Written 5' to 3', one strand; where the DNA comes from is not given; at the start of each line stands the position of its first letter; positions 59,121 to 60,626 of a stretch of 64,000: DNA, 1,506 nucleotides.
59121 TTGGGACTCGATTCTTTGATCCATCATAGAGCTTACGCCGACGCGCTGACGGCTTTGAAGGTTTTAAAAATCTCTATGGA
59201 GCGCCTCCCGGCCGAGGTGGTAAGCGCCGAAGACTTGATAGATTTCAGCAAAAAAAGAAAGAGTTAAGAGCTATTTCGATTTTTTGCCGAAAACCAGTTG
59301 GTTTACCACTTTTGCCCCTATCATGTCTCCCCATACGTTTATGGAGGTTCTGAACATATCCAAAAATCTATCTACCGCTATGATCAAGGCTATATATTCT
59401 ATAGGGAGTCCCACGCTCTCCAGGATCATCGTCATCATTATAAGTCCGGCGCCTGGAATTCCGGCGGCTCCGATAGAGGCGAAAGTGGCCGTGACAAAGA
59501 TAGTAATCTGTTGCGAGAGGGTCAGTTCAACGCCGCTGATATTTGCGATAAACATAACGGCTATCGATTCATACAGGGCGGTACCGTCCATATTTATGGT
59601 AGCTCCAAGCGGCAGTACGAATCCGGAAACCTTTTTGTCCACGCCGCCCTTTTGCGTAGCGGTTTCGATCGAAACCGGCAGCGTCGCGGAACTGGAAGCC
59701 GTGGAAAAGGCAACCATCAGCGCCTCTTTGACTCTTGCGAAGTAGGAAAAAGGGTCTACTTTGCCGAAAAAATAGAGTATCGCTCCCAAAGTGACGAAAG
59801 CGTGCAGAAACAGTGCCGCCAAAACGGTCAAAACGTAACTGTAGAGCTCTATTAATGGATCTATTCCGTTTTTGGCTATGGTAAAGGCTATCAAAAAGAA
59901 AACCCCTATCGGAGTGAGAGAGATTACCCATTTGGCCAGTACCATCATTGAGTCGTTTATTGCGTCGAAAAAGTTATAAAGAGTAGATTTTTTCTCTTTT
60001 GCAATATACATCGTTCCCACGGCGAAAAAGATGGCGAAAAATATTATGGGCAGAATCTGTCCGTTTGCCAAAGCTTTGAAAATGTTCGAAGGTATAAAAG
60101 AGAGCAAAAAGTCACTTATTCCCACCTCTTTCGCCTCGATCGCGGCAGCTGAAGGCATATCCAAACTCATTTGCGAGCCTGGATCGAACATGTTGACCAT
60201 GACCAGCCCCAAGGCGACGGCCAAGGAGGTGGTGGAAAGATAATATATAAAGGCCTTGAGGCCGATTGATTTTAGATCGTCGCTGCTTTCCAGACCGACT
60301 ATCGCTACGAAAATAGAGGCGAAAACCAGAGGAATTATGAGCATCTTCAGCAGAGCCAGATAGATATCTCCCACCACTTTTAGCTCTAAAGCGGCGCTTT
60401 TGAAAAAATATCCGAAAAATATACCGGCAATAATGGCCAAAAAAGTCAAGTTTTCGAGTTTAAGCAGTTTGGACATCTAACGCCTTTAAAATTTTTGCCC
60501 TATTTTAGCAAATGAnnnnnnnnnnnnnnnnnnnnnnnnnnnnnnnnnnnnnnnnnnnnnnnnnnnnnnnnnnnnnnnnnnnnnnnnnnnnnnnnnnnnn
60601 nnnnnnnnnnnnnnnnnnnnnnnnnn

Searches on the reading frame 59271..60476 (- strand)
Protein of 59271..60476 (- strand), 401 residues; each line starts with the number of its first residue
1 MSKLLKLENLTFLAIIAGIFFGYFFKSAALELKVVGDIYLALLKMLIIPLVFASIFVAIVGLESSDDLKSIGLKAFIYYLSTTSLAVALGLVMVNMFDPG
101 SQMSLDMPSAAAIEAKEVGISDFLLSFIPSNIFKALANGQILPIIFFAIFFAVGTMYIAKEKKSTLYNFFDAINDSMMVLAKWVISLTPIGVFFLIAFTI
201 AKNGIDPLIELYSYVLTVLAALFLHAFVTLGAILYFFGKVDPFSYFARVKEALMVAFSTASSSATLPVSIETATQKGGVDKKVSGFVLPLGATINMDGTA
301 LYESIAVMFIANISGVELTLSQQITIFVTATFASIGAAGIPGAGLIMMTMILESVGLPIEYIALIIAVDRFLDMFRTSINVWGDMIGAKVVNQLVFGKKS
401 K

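Call 3: search_protein_families(library=pfam, proteins=[window:59271-60476:-], max_evalue=1)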
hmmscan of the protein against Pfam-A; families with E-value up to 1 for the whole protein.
window:59271-60476:- (401 aa): 1 family
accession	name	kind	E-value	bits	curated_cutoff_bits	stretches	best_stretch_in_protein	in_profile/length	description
PF00375.23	SDF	-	1.1e-130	436.6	27.9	1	11-393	5-386/387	Sodium:dicarboxylate symporter family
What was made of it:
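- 59271..60476 (-): SDF-family (DctA/GltP-like) symporter, 39 nt downstream of pdfL. It keeps this position only in the Nitratiruptor group. Pfam PF00375 at E=1e-130 (call 3).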

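Call 4: search_protein_families(library=ncbifam, proteins=[window:59271-60476:-], max_evalue=1)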
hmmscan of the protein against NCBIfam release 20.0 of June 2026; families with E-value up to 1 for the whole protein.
window:59271-60476:- (401 aa): 4 families
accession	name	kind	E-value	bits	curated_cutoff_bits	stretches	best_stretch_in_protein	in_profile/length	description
NF008440.0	PRK11283.1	equivalog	5.6e-77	259.3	638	1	32-392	41-409/437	glutamate/aspartate:proton symporter GltP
NF002461.0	PRK01663.1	subfamily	4.9e-76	256.4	513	1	11-393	13-400/428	C4-dicarboxylate transporter DctA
NF009587.0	PRK13027.1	subfamily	2.8e-64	217.6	570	1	12-391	14-399/442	C4-dicarboxylate transporter DctA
NF010151.0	PRK13628.1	equivalog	5.6e-37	127.7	308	1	12-374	21-376/407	serine/threonine transporter SstT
